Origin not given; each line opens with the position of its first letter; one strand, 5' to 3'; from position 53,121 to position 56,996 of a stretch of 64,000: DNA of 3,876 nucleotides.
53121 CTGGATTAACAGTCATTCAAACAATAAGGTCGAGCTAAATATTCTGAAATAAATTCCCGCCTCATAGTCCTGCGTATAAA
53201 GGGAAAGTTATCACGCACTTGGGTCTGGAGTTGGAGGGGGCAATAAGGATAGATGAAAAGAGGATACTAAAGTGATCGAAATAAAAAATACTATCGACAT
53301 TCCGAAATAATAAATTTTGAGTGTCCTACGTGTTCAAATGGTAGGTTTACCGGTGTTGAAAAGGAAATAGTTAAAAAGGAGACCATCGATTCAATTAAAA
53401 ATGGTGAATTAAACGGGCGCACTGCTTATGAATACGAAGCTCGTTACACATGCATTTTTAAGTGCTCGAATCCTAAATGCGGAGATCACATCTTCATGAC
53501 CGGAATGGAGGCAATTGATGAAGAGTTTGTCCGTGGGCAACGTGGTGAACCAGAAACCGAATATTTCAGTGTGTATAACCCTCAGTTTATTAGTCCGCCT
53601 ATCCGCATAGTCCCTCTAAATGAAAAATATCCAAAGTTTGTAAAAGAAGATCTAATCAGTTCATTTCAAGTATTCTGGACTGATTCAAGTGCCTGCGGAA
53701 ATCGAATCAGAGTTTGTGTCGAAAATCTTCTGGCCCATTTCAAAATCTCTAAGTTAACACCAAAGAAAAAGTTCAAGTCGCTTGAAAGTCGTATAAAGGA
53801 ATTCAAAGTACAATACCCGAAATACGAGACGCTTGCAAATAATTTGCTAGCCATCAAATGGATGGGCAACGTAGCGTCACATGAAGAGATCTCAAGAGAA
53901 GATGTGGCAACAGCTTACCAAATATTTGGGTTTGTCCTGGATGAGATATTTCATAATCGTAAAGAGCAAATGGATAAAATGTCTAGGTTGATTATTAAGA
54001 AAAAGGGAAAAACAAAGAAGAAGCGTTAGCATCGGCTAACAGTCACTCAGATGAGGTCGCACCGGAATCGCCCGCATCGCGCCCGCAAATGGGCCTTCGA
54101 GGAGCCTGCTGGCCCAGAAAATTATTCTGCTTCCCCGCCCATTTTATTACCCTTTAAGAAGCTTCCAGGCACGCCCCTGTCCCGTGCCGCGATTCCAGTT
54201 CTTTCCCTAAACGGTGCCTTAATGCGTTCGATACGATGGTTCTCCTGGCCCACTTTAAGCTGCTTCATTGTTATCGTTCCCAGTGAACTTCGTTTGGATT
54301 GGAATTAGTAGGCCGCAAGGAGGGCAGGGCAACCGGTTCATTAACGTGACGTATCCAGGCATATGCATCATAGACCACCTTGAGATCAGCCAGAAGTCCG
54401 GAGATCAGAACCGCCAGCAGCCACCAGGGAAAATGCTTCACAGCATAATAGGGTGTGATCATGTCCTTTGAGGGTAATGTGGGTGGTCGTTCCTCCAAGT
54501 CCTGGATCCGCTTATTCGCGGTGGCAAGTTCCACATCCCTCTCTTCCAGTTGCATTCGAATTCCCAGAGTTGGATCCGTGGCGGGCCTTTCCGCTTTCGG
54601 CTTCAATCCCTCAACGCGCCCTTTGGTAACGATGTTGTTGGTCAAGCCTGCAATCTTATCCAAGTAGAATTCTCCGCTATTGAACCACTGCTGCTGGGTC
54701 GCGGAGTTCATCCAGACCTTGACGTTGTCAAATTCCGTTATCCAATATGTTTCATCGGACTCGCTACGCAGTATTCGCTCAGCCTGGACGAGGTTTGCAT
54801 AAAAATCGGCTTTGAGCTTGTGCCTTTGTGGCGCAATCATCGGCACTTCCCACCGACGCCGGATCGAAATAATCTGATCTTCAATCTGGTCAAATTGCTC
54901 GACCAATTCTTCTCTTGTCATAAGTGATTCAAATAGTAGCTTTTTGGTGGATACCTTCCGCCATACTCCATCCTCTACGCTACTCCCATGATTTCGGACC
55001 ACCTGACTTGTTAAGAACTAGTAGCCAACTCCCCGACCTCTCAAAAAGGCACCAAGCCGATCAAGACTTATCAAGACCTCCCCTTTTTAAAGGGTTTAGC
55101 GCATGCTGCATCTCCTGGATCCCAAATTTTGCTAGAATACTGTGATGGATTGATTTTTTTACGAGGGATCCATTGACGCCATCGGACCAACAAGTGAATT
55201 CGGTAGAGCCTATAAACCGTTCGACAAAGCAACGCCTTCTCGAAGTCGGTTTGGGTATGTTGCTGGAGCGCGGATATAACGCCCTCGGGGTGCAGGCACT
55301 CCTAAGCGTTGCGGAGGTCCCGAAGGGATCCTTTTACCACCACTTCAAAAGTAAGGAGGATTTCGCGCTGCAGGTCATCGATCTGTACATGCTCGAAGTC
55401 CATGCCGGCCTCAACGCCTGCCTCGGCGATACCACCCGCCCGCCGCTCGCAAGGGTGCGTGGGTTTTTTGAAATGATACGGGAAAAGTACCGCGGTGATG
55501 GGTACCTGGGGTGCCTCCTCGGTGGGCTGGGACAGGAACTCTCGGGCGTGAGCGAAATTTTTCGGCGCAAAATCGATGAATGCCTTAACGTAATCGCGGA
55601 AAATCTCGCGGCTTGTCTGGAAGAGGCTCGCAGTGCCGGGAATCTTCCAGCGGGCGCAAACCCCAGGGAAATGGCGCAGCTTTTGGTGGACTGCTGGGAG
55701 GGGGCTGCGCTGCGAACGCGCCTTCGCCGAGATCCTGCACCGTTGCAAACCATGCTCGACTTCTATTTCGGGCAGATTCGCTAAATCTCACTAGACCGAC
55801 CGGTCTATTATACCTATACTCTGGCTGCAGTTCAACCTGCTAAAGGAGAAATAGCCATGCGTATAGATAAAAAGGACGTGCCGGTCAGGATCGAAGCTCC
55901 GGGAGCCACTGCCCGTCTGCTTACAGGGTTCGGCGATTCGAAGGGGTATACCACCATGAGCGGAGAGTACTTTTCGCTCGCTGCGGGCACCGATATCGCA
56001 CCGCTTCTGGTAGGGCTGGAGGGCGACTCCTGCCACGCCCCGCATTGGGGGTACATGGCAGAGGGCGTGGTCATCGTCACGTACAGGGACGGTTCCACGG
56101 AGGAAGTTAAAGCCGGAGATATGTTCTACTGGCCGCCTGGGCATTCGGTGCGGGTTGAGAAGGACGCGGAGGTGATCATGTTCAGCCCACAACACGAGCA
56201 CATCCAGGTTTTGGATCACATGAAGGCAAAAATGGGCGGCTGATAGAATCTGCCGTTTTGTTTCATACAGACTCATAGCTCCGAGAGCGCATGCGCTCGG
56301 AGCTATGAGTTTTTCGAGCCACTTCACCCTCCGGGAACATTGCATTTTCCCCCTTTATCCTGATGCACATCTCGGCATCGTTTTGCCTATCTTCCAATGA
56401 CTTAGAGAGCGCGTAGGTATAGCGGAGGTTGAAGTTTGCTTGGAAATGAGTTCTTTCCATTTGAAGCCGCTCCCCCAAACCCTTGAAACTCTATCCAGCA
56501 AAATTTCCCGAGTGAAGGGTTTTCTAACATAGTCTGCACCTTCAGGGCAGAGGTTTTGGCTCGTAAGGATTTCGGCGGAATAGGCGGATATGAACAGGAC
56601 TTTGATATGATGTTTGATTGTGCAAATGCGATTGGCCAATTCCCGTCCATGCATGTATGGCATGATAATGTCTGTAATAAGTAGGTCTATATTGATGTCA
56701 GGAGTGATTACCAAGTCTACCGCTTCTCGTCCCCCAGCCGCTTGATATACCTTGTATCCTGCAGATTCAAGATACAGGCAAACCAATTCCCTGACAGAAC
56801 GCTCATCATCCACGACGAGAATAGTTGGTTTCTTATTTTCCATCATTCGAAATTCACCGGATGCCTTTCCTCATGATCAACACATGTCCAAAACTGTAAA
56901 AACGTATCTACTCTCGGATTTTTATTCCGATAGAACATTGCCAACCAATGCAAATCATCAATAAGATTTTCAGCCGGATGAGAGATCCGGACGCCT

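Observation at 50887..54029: Very AT-rich four-gene cassette next to the Gabija-like pair: candidate uncharacterised defence / abortive-infection module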

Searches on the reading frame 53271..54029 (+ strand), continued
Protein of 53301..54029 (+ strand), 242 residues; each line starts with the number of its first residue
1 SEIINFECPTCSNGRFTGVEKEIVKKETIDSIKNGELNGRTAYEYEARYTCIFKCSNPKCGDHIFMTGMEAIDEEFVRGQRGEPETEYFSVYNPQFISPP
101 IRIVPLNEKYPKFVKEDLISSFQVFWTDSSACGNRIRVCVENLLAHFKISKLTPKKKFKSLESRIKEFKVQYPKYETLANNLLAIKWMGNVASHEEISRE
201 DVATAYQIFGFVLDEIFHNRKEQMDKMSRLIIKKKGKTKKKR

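Call 93: search_protein_families(library=padloc, alignment_id=A9, max_evalue=1e-8)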
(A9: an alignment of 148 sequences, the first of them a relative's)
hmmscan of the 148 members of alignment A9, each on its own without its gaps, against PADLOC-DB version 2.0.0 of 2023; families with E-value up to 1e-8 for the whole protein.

A. member 1, L028:7242-7694:+ (151 aa): 0 families

B. families by the number of members that match (of 148 scanned): 56 families (the first 25 are shown)
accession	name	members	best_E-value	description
PDLC03780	RT_UG5-nitrilase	1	1.1e-244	DRT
PDLC04894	PDC-S06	1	6.7e-177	-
PDLC02995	RT_UG5-nitrilase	1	3.4e-129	-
PDLC04887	PDC-S06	1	2.7e-118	-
PDLC04896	PDC-S06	1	1.7e-112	-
PDLC03781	RT_UG5_small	1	5.6e-104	DRT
PDLC03987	PD-Lambda-3_B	1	8e-80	-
PDLC02196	IetA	1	3.6e-73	-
PDLC04232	IetA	1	2.4e-66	-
PDLC04897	PDC-S06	1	4.4e-61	-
PDLC04890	PDC-S06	1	2.3e-60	-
PDLC04886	PDC-S06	1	1.1e-56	-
PDLC02195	IetA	1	1.1e-55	-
PDLC03988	PD-Lambda-3_B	1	1.1e-54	-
PDLC03543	REase_II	1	1.9e-42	Type II restriction enzyme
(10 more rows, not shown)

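Call 96: search_protein_families(library=padloc, alignment_id=A10, max_evalue=1e-8)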
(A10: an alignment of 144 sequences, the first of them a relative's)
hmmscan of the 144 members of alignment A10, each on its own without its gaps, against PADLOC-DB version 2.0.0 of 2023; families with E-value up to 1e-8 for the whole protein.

A. member 1, L028:355-951:+ (199 aa): 0 families

B. families by the number of members that match (of 144 scanned): 15 families
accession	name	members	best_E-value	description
PDLC04135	mad3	5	3.2e-33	mads_3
PDLC02203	MzaA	1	8.6e-75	-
PDLC03634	MTase_III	1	7.1e-23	Type III methyltransferase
PDLC03641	MTase_III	1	2.8e-16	Type III methyltransferase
PDLC03642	MTase_III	1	5.1e-15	Type III methyltransferase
PDLC03644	MTase_III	1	5.5e-15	Type III methyltransferase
PDLC00731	Effector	1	7.1e-15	TIR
PDLC02371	PycTIR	1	2e-14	-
PDLC00732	Effector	1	3.6e-11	TIR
PDLC00315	PtuB1|PtuB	1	1.8e-10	Unknown function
PDLC03278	MTase_II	1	3.6e-10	Type II methyltransferase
PDLC04248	PDC-M01B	1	3e-09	-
PDLC04175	HEC-01A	1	4.1e-09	-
PDLC04264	PDC-M01B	1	5.6e-09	-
PDLC03640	MTase_III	1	6.3e-09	Type III methyltransferase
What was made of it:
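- Genes 8-10 kb away hit 15 (calls 93, 96).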

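Call 99: fold_search(model_id=the predicted structure, library=viral)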
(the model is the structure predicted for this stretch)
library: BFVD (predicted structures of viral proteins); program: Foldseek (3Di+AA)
matches with E <= 10: 846; with E <= 0.001: 1
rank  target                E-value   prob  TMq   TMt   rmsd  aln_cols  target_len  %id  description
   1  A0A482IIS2            8.0e-06  1.00  0.41  0.34  20.2       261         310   16  (no name in the UniProt tables at hand)
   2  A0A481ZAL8            2.3e-02  0.41  0.18  0.19  15.4       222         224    8  Ankyrin repeat protein [Pithovirus LCPAC403]
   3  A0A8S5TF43            7.6e-02  0.16  0.13  0.15  17.1       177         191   10  Single-stranded DNA-binding protein [Siphoviridae sp. ctbgC51]
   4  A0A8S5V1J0            9.1e-02  0.10  0.11  0.13  23.8       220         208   10  Uncharacterized protein [Myoviridae sp. ctJ2i1]
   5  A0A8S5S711            1.1e-01  0.63  0.14  0.16  10.1       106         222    5  Single strand binding protein [Siphoviridae sp. ctVDy27]
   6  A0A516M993            1.6e-01  0.20  0.13  0.12  14.0       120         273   14  (no name in the UniProt tables at hand)
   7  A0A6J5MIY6            1.7e-01  0.10  0.10  0.14  15.1       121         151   12  Single-stranded DNA-binding protein [uncultured Caudovirales phage]
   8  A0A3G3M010            1.9e-01  0.54  0.12  0.35   8.4        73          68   11  Uncharacterized protein [Microbacterium phage Johann]
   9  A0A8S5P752            1.9e-01  0.13  0.11  0.18  14.7       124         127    7  SINGLE-STRANDED DNA BINDING PROTEIN REPLICATION, SINGLE-STRANDED DNA, SINGLE-STRANDED.3A [Herelleviridae sp. cttEB8]
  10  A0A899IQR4            1.9e-01  0.12  0.11  0.14  14.5       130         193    9  (no name in the UniProt tables at hand)
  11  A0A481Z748            2.0e-01  0.13  0.15  0.09  16.5       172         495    9  Topoisomerase II-associated protein [Pithovirus LCPAC201]
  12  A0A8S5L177            2.2e-01  0.35  0.22  0.34  12.2       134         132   13  Coat protein [ssRNA phage SRR7976325_11]
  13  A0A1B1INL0            2.4e-01  0.14  0.10  0.20  14.7       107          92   11  (no name in the UniProt tables at hand)
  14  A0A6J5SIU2            2.4e-01  0.12  0.14  0.06  15.5       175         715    8  AAA domain containing protein [uncultured Caudovirales phage]
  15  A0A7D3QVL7            2.5e-01  0.16  0.17  0.10  18.9       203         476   10  Serine/threonine-protein kinase [Fadolivirus FV1/VV64]
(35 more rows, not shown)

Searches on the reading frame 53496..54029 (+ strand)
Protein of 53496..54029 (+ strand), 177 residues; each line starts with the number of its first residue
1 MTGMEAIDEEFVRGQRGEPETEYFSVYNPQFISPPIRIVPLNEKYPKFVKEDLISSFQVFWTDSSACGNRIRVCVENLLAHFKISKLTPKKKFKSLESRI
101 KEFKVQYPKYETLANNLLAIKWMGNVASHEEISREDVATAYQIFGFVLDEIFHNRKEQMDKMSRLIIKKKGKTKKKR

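Call 6: search_protein_families(library=pfam, proteins=[window:53496-54029:+], max_evalue=1)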
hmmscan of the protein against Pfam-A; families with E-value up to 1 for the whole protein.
window:53496-54029:+ (177 aa): 2 families
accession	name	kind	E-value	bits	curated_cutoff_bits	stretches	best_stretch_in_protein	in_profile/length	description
PF13643.11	DUF4145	-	2.1e-13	50.6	23.1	1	57-144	4-87/88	Domain of unknown function (DUF4145)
PF10699.14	HAP2-GCS1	-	0.0089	15.1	27.4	1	56-129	275-350/515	Male gamete fusion factor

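Call 11: find_encoding_contigs(protein=window:53496-54029:+, flank=10000, max_places=10)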
Protein window:53496-54029:+ (177 aa): 1 contig read that carries it; 1 place shown.
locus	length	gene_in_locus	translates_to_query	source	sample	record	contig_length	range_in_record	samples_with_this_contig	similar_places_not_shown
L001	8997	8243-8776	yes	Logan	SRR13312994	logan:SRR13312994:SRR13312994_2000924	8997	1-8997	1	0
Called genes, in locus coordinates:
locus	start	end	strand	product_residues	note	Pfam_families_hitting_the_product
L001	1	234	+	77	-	?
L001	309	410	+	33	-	-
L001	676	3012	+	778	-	PF13175:AAA_15, PF13304:AAA_21 (faint), PF13175:AAA_15, PF20469:OLD-like_TOPRIM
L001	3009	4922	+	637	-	PF00580:UvrD-helicase, PF13245:AAA_19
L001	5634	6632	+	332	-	PF05708:Peptidase_C92 (weak)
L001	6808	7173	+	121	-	-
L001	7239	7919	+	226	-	-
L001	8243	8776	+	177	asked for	PF13643:DUF4145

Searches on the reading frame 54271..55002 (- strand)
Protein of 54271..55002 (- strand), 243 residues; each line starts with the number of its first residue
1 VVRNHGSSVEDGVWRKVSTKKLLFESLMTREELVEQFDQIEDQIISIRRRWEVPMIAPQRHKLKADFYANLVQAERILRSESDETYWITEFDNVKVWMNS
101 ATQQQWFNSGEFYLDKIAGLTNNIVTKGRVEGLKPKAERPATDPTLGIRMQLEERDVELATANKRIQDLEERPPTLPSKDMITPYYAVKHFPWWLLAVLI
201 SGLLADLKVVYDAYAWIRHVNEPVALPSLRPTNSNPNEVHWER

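Call 6: search_protein_families(library=pfam, proteins=[window:54271-55002:-], max_evalue=1)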
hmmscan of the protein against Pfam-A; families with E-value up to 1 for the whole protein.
window:54271-55002:- (243 aa): 1 family
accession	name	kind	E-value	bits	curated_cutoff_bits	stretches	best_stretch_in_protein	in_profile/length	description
PF04667.22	Endosulfine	-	0.16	12.5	29.8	1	102-140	31-68/80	cAMP-regulated phosphoprotein/endosulfine conserved region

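Call 7: search_protein_families(library=padloc, proteins=[window:54271-55002:-], max_evalue=0.1)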
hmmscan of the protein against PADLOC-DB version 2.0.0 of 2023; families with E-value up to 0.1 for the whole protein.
window:54271-55002:- (243 aa): 0 families

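Call 8: search_protein_families(library=ncbifam, proteins=[window:54271-55002:-], max_evalue=0.1)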
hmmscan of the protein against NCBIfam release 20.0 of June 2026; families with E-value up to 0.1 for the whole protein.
window:54271-55002:- (243 aa): 0 families

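Call 27: search_protein_families(library=phrogs, proteins=[window:54271-55002:-], max_evalue=0.1)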
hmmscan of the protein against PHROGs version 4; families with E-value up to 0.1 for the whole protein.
window:54271-55002:- (243 aa): 0 families

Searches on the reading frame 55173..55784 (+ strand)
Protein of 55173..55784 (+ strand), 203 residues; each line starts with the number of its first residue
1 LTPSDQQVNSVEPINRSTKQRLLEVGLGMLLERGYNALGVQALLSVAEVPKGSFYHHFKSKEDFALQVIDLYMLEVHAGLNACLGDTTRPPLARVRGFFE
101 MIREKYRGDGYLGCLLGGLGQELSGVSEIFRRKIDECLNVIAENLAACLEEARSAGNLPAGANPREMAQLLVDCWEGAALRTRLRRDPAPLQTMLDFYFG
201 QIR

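Call 24: search_protein_families(library=pfam, proteins=[window:55173-55784:+], max_evalue=0.01)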
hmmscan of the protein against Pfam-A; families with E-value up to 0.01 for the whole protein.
window:55173-55784:+ (203 aa): 3 families
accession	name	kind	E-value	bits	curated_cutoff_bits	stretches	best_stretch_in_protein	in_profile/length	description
PF16925.10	TetR_C_13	-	3.7e-16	59.9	27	1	91-195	1-106/109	Tetracyclin repressor-like, C-terminal domain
PF00440.29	TetR_N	-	1.7e-10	40.9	24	1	22-67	1-46/47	Bacterial regulatory proteins, tetR family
PF21993.1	TetR_C_13_2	-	8.7e-09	36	27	1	91-194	1-100/103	Transcriptional regulator LmrA/YxaF-like, C-terminal domain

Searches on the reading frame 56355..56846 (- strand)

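Call 24: search_protein_families(library=pfam, proteins=[window:56355-56846:-], max_evalue=0.01)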
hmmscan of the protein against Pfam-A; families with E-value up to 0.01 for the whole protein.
window:56355-56846:- (163 aa): 1 family
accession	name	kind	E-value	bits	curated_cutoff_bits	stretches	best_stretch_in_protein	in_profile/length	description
PF00072.30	Response_reg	-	6.3e-22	78.3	30.2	1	9-120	1-110/111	Response regulator receiver domain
